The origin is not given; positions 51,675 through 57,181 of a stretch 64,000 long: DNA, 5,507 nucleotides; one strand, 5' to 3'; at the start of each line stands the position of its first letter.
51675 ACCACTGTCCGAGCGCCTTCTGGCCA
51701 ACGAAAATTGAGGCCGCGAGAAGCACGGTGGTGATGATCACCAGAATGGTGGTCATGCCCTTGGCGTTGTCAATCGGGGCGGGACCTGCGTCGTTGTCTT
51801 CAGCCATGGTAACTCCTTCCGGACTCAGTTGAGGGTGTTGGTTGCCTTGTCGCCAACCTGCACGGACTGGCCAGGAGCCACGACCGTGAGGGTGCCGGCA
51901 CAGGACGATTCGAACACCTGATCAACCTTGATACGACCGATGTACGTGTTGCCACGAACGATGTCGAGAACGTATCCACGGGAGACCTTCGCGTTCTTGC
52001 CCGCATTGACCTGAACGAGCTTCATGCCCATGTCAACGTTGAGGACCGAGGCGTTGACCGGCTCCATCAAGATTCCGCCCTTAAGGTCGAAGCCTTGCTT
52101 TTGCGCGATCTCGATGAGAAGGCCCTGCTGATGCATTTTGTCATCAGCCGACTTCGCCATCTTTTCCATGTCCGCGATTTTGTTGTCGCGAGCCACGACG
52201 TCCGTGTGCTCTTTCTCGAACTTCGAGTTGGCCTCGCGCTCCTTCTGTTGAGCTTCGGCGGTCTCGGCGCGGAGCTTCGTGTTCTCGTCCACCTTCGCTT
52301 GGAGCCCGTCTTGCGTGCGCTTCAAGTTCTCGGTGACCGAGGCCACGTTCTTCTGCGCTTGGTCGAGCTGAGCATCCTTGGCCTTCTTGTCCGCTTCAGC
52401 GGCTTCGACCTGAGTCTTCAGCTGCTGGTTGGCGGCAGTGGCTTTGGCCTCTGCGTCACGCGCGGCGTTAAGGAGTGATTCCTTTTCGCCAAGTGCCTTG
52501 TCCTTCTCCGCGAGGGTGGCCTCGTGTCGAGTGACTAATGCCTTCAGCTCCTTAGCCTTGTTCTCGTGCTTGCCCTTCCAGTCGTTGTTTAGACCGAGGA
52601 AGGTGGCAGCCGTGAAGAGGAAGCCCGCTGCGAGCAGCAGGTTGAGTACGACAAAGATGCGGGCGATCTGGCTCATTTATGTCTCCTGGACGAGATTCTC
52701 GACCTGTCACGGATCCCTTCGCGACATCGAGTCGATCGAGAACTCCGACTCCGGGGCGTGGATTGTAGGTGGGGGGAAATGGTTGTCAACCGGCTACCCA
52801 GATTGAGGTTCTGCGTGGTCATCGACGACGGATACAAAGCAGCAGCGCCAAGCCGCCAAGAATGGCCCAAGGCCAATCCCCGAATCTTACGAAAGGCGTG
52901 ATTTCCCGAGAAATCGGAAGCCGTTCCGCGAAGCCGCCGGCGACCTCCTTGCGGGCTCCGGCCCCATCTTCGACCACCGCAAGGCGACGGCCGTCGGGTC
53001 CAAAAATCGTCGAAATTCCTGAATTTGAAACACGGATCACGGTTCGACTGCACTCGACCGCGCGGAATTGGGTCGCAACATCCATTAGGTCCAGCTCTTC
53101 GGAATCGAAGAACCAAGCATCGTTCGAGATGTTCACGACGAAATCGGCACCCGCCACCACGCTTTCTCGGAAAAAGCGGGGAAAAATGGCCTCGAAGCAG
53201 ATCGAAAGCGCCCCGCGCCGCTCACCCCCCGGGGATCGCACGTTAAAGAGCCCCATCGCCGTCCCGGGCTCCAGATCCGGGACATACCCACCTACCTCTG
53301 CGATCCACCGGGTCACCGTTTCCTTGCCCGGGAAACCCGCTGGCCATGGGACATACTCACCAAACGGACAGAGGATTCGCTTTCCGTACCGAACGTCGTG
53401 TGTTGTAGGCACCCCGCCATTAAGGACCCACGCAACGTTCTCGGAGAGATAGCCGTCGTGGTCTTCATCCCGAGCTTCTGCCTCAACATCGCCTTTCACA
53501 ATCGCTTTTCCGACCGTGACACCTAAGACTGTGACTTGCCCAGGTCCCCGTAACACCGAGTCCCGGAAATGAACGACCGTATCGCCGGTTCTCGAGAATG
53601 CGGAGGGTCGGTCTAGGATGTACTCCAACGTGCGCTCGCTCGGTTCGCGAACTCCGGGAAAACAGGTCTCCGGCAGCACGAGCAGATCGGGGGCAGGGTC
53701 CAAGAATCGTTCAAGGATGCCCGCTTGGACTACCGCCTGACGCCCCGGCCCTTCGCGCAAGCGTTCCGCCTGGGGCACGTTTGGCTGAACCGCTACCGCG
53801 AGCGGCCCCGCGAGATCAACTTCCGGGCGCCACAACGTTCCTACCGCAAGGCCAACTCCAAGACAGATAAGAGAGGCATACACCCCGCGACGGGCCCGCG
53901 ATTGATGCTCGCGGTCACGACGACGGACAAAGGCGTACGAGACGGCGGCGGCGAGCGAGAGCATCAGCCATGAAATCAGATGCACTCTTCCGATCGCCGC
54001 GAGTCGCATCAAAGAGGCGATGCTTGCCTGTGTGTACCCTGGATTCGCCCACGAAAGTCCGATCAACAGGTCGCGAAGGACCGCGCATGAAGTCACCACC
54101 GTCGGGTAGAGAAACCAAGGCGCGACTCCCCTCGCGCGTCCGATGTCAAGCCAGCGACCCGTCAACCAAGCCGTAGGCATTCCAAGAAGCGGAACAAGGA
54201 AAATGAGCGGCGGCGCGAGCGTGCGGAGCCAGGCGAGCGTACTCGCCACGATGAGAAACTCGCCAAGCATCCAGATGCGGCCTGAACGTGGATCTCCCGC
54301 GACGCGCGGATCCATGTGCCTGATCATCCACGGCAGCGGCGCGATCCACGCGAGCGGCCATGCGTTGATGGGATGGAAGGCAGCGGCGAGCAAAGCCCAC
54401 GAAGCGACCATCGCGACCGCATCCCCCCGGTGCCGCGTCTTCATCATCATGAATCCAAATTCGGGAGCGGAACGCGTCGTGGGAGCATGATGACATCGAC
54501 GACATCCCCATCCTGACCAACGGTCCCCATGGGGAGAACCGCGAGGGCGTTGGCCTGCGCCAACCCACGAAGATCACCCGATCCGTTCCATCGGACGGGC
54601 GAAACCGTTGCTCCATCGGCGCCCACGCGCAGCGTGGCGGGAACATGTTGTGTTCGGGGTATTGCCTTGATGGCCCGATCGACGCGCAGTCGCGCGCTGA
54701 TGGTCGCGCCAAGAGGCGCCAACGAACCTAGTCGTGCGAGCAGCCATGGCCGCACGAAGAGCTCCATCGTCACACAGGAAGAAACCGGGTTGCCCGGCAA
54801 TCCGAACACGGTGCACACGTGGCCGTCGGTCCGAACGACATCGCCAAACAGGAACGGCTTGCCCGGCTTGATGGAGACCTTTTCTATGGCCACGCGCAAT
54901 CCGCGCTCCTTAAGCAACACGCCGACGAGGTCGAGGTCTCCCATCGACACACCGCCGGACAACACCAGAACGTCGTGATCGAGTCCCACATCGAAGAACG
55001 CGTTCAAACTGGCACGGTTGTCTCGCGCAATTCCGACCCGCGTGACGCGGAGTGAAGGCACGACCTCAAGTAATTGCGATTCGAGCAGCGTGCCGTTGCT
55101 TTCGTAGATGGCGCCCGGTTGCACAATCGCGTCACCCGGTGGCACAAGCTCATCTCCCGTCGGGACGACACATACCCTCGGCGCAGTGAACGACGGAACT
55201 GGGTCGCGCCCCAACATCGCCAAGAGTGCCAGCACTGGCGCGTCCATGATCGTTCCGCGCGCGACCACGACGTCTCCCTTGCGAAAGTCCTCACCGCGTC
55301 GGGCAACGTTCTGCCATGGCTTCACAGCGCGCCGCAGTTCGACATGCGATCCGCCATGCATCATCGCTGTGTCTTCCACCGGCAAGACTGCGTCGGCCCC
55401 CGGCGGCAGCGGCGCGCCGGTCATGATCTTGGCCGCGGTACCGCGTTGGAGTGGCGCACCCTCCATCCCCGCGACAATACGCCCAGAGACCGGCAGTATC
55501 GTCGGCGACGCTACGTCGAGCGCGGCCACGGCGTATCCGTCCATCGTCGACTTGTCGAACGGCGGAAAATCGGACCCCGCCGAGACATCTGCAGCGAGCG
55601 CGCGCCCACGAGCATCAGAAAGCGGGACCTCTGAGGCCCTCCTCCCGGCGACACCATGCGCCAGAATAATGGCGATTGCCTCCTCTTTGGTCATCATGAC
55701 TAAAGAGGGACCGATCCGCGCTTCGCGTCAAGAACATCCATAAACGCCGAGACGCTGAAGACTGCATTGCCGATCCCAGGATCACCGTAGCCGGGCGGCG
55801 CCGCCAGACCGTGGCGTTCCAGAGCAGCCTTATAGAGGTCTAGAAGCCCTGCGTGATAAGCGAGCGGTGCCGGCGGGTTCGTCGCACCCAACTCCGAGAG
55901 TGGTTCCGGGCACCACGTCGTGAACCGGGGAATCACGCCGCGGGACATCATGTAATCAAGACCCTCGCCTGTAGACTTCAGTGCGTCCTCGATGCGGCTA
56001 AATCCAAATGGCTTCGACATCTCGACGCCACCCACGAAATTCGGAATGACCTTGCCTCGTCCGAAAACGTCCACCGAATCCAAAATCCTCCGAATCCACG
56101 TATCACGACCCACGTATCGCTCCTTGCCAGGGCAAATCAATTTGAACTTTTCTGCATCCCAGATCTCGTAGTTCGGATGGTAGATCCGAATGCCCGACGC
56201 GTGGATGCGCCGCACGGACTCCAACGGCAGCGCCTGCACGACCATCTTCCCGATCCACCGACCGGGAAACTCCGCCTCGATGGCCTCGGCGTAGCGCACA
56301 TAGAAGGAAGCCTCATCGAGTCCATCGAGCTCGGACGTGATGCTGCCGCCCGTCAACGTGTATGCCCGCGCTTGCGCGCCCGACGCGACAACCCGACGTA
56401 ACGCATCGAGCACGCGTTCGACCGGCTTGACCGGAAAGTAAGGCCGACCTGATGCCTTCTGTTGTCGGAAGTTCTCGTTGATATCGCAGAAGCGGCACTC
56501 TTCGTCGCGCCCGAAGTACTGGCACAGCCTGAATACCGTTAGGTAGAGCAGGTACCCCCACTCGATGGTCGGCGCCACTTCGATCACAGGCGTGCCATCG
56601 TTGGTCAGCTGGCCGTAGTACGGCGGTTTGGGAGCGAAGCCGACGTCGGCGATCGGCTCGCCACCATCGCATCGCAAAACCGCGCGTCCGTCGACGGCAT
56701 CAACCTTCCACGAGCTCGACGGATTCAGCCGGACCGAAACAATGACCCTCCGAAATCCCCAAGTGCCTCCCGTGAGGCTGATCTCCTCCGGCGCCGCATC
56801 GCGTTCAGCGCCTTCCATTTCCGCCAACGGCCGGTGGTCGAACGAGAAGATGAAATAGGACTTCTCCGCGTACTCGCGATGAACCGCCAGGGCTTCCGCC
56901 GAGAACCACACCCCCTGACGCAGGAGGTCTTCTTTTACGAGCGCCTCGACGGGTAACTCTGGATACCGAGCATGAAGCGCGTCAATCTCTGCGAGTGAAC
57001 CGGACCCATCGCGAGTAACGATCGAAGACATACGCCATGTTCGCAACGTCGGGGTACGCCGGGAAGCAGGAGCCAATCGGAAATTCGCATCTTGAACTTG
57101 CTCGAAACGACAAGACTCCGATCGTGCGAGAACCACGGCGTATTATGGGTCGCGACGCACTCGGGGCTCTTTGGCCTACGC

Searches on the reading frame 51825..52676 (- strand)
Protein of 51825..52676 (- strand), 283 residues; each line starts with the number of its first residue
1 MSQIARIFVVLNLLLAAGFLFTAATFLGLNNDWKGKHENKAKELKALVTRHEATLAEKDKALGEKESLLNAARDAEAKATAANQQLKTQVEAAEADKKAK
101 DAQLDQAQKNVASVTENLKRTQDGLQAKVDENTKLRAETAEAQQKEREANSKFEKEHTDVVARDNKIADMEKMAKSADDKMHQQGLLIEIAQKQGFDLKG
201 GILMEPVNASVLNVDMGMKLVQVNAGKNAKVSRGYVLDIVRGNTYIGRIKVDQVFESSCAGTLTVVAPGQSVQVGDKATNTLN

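Call 63: search_protein_families(library=ncbifam, proteins=[window:51825-52676:-], max_evalue=0.01)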
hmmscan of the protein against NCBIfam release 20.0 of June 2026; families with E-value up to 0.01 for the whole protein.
window:51825-52676:- (283 aa): 2 families
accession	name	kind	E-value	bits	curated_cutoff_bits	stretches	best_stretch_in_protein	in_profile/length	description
NF033930.1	pneumo_PspA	exception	0.00012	21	850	1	15-184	17-176/659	pneumococcal surface protein A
TIGR02168.1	SMC_prok_B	equivalog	0.00013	19.9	567.35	1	39-183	246-390/1181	chromosome segregation protein SMC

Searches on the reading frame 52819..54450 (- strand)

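Call 63: search_protein_families(library=ncbifam, proteins=[window:52819-54450:-], max_evalue=0.01)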
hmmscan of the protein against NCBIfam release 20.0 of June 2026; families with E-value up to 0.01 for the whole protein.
window:52819-54450:- (543 aa): 2 families
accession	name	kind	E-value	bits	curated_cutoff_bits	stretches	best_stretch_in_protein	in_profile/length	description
TIGR00546.1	lnt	equivalog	1.3e-45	156.3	132.9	1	59-488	10-394/395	apolipoprotein N-acyltransferase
NF008934.0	PRK12291.1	equivalog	1e-08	34.9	427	1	354-485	293-411/419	apolipoprotein N-acyltransferase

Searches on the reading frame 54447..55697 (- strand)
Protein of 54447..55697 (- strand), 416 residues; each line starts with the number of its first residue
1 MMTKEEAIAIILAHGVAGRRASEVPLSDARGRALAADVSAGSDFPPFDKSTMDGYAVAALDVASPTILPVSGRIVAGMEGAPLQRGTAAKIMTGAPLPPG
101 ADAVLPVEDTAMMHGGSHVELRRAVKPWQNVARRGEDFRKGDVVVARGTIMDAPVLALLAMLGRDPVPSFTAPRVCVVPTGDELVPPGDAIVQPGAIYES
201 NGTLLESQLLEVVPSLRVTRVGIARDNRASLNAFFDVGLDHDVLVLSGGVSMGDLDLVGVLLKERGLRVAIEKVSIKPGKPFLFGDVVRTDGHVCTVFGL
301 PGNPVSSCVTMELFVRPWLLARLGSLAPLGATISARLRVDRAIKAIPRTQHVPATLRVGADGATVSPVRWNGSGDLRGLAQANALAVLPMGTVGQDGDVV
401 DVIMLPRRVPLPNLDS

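Call 63: search_protein_families(library=ncbifam, proteins=[window:54447-55697:-], max_evalue=0.01)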
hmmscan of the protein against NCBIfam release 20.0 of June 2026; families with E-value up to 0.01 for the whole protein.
window:54447-55697:- (416 aa): 7 families
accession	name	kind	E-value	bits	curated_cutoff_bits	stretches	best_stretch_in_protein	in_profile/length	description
NF011068.0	PRK14498.1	equivalog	1.7e-83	280.8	534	1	2-407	10-412/647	molybdopterin biosynthesis protein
NF045515.2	Glp_gephyrin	equivalog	4.7e-81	272.6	475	1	5-405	4-403/403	molybdotransferase-like divisome protein Glp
NF007960.1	PRK10680.1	equivalog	6.8e-79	265.5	440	1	3-404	2-400/401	molybdopterin molybdotransferase MoeA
NF050098.1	MoeA_actino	exception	1.4e-78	264.5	560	1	14-404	12-399/400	molybdopterin molybdotransferase MoeA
NF011060.0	PRK14491.1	equivalog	2.5e-63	214.5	532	1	5-388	203-576/598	bifunctional molybdopterin-guanine dinucleotide biosynthesis adaptor protein MobB/molybdopterin molybdotransferase MoeA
NF011067.0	PRK14497.1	equivalog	2.8e-51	174.7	536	1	2-325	11-324/546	putative molybdopterin biosynthesis protein MoeA/unknown domain fusion protein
TIGR00177.1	molyb_syn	domain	2.9e-18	66.2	85.35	1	173-317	2-148/148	molybdenum cofactor synthesis domain-containing protein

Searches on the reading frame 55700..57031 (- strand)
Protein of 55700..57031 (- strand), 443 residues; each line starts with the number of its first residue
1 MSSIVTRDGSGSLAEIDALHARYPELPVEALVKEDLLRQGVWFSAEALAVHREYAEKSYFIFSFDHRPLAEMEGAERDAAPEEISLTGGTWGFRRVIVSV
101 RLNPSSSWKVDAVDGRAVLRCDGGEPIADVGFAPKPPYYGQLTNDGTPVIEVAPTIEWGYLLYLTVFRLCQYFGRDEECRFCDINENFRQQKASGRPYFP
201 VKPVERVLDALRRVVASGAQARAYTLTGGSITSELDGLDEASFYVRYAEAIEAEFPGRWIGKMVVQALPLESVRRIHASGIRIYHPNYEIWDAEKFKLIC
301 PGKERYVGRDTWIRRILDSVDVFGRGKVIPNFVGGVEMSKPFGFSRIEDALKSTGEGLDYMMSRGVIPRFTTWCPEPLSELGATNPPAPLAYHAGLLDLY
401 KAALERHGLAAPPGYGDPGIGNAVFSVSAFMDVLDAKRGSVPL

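Call 63: search_protein_families(library=ncbifam, proteins=[window:55700-57031:-], max_evalue=0.01)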
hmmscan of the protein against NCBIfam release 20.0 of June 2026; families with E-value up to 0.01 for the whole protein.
window:55700-57031:- (443 aa): 2 families
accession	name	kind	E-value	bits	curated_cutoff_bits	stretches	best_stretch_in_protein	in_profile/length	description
NF045502.1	variant_rSAM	domain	3.4e-51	174.3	125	1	30-389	5-341/357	radical SAM protein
TIGR04043.1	rSAM_MSMEG_0568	hypoth_equivalog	5.1e-08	32.3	303.7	1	104-331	49-266/354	MSMEG_0568 family radical SAM protein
